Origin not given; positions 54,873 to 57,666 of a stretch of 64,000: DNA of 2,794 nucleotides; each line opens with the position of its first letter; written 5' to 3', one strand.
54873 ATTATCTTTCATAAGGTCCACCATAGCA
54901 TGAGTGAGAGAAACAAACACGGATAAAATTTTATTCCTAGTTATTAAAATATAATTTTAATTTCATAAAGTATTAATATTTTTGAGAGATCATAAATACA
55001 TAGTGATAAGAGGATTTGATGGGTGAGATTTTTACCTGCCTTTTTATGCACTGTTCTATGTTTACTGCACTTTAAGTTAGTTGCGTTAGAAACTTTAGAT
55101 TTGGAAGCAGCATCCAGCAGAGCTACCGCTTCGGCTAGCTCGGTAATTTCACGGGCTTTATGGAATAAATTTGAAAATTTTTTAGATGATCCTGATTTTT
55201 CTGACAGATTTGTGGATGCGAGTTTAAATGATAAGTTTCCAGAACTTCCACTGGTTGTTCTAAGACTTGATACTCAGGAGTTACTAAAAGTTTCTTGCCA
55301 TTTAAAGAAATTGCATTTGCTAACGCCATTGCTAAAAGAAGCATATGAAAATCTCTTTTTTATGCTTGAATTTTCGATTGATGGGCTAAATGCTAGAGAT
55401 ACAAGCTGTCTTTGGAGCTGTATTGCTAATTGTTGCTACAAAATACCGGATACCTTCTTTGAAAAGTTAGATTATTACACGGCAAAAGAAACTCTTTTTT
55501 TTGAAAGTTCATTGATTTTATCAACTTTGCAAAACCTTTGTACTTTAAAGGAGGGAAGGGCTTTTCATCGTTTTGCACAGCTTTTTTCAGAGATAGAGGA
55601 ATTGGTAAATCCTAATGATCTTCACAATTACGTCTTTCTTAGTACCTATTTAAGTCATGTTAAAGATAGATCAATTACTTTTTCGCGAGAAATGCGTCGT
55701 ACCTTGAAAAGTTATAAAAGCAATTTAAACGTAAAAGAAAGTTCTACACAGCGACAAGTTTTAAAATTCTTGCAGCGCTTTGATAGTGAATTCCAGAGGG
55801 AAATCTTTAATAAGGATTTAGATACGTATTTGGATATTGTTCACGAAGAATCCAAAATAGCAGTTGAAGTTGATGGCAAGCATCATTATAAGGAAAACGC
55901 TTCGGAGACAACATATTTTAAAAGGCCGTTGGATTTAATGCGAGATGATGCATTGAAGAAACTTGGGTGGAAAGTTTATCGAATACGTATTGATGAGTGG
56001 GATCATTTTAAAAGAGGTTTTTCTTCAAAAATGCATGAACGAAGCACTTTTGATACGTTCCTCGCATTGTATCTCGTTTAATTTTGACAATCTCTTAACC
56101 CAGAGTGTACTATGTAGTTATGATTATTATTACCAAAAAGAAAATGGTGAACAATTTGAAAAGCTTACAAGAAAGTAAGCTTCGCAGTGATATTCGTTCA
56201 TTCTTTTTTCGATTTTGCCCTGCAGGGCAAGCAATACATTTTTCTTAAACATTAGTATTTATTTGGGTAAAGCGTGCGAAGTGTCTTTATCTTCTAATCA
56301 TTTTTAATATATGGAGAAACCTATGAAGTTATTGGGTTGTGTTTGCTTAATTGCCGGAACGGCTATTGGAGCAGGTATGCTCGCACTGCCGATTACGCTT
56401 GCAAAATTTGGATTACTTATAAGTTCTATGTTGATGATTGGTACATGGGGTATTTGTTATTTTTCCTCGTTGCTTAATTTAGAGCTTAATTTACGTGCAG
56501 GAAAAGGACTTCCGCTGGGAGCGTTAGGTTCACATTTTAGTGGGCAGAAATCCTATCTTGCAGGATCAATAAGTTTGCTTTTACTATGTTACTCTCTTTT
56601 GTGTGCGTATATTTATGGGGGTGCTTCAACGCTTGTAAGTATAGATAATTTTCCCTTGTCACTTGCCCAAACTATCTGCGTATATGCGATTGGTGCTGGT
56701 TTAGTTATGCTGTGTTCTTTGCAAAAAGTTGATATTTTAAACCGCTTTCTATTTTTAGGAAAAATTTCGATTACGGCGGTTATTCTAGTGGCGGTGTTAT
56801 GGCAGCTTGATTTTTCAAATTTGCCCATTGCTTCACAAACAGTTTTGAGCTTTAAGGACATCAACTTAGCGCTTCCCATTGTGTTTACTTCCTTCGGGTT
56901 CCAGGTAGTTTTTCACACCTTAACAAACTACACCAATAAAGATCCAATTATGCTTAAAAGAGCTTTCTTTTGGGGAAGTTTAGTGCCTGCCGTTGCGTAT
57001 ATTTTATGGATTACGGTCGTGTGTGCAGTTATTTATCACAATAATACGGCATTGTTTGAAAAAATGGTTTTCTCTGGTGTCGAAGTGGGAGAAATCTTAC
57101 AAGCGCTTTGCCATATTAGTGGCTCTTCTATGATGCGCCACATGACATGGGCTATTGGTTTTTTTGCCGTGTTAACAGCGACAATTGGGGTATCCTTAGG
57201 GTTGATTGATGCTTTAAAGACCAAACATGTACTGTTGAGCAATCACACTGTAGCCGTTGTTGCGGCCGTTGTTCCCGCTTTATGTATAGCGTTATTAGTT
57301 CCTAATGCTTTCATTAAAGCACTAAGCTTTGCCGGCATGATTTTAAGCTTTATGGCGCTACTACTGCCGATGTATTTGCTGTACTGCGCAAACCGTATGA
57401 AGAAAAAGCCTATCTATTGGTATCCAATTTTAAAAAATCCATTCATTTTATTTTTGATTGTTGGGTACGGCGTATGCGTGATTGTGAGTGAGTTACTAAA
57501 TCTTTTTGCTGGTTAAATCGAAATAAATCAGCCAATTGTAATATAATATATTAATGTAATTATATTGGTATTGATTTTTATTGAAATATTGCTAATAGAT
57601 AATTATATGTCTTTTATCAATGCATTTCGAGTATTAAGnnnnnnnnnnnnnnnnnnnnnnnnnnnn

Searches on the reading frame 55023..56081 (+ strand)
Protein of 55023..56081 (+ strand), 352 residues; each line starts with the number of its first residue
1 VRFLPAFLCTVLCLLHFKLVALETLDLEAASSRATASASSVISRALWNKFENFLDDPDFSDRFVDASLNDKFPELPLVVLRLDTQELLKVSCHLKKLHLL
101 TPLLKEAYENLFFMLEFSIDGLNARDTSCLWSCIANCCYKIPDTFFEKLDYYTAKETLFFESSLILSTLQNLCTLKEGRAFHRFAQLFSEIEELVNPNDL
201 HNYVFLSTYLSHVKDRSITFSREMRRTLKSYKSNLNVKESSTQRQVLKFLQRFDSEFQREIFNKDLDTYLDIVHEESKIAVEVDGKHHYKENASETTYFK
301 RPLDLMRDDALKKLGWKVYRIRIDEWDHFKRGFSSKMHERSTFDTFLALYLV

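Call 67: search_protein_families(library=pfam, proteins=[window:55023-56081:+], max_evalue=0.00001)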
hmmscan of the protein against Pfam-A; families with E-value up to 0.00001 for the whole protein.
window:55023-56081:+ (352 aa): 2 families
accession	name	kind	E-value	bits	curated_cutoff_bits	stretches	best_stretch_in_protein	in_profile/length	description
PF18741.7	MTES_1575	-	1.7e-07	31.7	38.2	1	244-334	3-89/96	REase_MTES_1575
PF08373.16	RAP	-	3e-07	30.8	24.2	1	281-336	1-51/58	RAP domain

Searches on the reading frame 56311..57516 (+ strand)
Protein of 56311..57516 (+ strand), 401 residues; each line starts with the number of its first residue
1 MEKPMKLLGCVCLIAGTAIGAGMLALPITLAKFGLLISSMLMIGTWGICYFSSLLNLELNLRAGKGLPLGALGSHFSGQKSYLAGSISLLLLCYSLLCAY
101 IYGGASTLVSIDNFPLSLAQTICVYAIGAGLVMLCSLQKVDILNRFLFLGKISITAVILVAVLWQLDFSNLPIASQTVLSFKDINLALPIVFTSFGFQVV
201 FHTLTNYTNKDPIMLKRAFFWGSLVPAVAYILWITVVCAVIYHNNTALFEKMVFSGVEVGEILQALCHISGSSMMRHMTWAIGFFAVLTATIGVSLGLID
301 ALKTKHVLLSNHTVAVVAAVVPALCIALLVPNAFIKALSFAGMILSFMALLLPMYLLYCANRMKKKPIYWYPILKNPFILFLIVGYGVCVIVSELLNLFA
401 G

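Call 67: search_protein_families(library=pfam, proteins=[window:56311-57516:+], max_evalue=0.00001)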
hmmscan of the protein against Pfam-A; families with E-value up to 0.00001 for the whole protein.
window:56311-57516:+ (401 aa): 2 families
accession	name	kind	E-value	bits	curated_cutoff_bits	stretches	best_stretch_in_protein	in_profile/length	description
PF03222.19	Trp_Tyr_perm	-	1.4e-59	202.7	22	1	6-392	4-391/393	Tryptophan/tyrosine permease family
PF01490.24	Aa_trans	-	3e-11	43.1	25.6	1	11-386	9-400/410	Transmembrane amino acid transporter protein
